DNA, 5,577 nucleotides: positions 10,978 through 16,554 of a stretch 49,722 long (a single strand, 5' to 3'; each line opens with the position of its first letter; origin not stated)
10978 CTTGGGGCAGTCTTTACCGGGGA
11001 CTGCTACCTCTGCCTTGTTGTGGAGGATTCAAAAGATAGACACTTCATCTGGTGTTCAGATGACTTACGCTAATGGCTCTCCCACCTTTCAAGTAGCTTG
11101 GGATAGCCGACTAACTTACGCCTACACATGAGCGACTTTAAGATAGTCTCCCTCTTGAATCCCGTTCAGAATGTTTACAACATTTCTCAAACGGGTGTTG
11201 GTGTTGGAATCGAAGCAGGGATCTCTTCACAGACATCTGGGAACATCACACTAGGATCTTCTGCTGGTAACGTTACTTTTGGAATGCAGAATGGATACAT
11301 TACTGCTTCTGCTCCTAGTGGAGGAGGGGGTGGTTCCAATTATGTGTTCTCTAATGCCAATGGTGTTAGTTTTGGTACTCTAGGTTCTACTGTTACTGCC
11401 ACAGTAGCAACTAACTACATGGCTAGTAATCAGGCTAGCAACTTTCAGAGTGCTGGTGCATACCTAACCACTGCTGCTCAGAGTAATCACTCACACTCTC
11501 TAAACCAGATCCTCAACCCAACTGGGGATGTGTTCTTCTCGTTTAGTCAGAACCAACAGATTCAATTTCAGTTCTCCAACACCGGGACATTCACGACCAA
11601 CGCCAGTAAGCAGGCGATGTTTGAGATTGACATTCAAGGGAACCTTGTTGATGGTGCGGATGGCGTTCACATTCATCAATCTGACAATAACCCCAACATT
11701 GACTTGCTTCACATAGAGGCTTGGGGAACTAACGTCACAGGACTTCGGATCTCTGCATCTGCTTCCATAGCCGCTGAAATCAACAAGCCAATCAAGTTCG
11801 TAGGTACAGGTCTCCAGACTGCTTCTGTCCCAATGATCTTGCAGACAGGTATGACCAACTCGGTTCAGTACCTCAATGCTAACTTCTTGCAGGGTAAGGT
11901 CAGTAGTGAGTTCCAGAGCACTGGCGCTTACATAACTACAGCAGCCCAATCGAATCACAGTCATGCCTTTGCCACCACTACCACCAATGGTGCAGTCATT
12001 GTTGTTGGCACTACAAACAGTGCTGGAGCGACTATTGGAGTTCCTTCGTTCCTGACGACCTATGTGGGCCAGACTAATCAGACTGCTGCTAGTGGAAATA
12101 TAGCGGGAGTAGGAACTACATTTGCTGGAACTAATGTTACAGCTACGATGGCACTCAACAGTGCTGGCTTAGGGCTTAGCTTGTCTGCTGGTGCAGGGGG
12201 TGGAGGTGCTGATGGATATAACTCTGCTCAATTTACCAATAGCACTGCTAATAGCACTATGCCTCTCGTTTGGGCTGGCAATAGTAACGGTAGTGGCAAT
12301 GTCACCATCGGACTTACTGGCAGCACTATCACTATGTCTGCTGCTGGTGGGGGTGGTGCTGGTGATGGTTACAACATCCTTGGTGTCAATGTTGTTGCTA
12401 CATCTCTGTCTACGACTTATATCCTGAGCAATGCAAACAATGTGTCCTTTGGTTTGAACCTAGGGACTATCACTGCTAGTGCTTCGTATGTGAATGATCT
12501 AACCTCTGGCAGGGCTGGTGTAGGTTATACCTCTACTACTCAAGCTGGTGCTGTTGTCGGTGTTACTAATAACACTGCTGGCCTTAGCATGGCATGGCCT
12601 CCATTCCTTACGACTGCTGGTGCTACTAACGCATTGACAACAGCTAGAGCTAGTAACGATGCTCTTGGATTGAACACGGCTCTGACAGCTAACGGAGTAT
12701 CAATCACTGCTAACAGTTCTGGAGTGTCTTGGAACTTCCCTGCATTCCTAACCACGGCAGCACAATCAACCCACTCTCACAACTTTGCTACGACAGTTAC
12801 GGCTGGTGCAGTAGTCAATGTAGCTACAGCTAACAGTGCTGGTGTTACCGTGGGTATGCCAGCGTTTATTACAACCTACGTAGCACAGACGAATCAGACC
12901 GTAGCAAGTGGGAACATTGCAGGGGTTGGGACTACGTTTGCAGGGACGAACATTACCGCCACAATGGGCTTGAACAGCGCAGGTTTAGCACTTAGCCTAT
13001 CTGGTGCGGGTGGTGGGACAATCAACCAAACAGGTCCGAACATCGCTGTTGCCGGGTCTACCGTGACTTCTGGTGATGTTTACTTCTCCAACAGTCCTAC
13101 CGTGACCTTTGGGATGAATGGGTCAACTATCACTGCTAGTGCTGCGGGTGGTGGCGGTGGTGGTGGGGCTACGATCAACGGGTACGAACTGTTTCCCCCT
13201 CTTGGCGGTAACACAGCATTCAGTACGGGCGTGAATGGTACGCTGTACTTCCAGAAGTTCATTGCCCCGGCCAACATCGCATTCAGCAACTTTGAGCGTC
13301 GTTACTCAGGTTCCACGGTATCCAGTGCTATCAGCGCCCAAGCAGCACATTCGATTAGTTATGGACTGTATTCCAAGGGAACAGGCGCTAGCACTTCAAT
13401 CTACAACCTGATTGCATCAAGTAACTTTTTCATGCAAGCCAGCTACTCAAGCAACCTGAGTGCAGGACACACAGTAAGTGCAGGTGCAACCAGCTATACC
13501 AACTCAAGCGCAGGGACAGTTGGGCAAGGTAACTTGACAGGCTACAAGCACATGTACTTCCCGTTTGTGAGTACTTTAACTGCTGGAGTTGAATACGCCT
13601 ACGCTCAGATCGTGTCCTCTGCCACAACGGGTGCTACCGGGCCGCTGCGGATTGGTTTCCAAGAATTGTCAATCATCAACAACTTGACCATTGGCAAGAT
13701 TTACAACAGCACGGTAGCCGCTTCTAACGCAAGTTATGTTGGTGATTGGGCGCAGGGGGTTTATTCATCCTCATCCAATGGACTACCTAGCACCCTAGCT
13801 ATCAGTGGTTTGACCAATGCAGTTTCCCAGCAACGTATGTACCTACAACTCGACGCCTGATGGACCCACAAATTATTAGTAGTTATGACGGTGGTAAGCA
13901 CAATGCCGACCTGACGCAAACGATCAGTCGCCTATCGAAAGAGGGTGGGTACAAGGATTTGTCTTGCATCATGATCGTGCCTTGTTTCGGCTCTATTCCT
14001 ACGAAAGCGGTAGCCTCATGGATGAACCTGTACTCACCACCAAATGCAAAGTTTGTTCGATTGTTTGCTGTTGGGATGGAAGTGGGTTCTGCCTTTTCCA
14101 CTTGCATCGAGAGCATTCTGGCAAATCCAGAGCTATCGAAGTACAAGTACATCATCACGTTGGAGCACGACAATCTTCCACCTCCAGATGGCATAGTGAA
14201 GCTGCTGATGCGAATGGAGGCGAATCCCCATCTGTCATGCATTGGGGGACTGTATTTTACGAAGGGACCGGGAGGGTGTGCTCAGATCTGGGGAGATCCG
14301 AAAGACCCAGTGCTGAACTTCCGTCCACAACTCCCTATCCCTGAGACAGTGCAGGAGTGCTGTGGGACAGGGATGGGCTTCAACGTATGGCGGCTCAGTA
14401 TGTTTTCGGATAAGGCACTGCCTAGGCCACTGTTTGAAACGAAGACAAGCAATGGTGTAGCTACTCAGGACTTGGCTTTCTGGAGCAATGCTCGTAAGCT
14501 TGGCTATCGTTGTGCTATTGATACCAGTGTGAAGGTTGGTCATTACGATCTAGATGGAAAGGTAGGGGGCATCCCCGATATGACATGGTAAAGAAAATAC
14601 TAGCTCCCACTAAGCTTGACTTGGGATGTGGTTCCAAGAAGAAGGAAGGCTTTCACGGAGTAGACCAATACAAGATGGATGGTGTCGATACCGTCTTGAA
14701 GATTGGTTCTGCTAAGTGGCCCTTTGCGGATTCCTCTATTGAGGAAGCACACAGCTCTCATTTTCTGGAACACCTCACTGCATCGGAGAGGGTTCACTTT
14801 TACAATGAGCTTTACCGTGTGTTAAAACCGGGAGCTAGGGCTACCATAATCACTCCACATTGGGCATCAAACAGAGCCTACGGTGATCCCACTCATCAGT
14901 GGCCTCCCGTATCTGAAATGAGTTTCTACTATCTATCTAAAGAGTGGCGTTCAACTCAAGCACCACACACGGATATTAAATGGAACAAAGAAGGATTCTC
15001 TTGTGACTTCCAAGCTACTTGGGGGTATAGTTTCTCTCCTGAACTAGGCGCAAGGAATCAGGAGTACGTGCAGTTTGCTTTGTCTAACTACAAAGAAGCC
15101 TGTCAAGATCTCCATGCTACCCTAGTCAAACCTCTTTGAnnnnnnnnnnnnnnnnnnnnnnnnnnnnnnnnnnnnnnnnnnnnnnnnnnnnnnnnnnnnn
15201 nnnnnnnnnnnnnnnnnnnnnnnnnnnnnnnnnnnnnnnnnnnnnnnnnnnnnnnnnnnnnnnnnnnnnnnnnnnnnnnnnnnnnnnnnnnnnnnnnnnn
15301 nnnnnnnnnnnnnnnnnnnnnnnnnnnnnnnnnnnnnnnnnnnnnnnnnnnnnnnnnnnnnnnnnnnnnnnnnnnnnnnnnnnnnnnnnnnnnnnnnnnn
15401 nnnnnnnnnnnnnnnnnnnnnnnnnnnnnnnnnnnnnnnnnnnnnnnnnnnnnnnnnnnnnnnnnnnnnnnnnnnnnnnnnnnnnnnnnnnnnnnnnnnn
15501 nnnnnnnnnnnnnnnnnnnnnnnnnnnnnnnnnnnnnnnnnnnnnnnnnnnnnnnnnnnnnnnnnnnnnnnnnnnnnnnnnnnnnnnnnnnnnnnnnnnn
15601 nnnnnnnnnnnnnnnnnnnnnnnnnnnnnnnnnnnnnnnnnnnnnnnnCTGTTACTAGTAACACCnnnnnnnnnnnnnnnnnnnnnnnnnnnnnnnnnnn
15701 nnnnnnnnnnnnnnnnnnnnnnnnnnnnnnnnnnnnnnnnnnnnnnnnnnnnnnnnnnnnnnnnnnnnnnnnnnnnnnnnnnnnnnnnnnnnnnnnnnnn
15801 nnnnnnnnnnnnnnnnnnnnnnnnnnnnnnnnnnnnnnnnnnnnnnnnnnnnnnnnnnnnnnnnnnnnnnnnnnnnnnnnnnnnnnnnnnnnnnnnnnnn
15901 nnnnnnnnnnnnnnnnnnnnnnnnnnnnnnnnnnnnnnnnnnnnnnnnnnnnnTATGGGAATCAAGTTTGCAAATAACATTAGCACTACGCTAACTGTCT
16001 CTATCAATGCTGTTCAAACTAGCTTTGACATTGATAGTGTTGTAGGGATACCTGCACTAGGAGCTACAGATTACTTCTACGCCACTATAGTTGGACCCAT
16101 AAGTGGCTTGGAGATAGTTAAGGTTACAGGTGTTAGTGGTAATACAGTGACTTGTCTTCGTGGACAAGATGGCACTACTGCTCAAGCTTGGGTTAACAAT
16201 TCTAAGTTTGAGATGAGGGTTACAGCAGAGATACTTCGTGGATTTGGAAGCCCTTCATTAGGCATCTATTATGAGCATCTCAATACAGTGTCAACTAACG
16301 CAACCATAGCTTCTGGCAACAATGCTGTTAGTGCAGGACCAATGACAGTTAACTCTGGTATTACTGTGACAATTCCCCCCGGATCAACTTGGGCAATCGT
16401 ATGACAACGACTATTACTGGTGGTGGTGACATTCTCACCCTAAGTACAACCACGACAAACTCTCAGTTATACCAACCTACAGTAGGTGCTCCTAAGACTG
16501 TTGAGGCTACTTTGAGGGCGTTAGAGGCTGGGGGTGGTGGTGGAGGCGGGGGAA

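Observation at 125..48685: Genome-wide over-represented perfect palindrome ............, nearly always translated Val-Thr-Ser-Asn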

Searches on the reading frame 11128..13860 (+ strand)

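Call 19: search_protein_families(library=phrogs, proteins=[window:11128-13860:+], max_evalue=0.001)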
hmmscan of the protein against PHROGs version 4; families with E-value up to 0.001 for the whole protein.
window:11128-13860:+ (910 aa): 0 families

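Call 23: search_protein_families(library=pfam, proteins=[window:11128-13860:+], max_evalue=0.01)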
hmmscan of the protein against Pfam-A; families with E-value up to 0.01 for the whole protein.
window:11128-13860:+ (910 aa): 1 family
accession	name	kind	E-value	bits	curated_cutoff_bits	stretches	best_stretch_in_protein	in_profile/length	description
PF25754.1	Gp11_C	-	0.0024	18.6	27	0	551-586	13-49/78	Phage Mu Gp11 C-terminal domain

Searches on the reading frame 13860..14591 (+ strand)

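Call 19: search_protein_families(library=phrogs, proteins=[window:13860-14591:+], max_evalue=0.001)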
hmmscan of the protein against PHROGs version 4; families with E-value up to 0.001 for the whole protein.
window:13860-14591:+ (243 aa): 0 families

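Call 23: search_protein_families(library=pfam, proteins=[window:13860-14591:+], max_evalue=0.01)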
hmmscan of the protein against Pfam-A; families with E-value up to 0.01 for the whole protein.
window:13860-14591:+ (243 aa): 1 family
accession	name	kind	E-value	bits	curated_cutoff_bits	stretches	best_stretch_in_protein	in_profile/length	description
PF00535.33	Glycos_transf_2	-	0.0092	16.4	23.3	0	93-174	77-159/168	Glycosyl transferase family 2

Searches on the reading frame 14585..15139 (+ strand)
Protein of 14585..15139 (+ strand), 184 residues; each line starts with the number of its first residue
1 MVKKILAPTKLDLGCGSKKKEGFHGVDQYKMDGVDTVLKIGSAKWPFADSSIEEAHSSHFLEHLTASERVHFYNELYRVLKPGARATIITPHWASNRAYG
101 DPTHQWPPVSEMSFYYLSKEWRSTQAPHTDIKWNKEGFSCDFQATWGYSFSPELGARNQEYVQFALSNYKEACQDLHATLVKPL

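Call 19: search_protein_families(library=phrogs, proteins=[window:14585-15139:+], max_evalue=0.001)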
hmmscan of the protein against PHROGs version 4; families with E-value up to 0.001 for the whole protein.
window:14585-15139:+ (184 aa): 1 family
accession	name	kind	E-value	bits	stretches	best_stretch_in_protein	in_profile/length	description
phrog_6636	-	other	3.5e-13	50.4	1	9-107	35-128/177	methyltransferase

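Call 23: search_protein_families(library=pfam, proteins=[window:14585-15139:+], max_evalue=0.01)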
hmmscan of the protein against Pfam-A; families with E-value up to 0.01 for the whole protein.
window:14585-15139:+ (184 aa): 2 families
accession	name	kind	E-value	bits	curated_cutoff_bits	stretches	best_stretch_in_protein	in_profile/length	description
PF08241.18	Methyltransf_11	-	1e-05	26.5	21.2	1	43-85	52-92/95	Methyltransferase domain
PF13649.12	Methyltransf_25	-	0.00032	21.8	27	1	43-83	56-96/97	Methyltransferase domain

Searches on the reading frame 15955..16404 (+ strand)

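Call 19: search_protein_families(library=phrogs, proteins=[window:15955-16404:+], max_evalue=0.001)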
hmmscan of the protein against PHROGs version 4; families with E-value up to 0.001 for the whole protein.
window:15955-16404:+ (149 aa): 10 families
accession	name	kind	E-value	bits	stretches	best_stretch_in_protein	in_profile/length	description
phrog_8469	-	tail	2.9e-17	64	1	1-94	1-96/303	tail fiber protein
phrog_6427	-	unknown function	7e-13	48.9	1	1-92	2-99/675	-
phrog_34255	-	unknown function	4e-12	45.7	1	94-149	989-1044/1044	-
phrog_19311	-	unknown function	1.7e-09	37.2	1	1-94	1-95/1023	-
phrog_30299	-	tail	2.6e-09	37.5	1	1-109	1-111/425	tail fiber protein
phrog_5342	-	tail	2.9e-08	32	1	101-149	3271-3319/3319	tail fiber protein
phrog_38058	-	tail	4.9e-08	32.7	1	9-79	18-90/708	tail fiber protein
phrog_25788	-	tail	4e-05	23.4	1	3-98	267-364/603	tail fiber protein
phrog_36881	-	unknown function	0.00019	22.4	1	97-147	145-195/198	-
phrog_25419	-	unknown function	0.0004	20.4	0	3-83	3-96/282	-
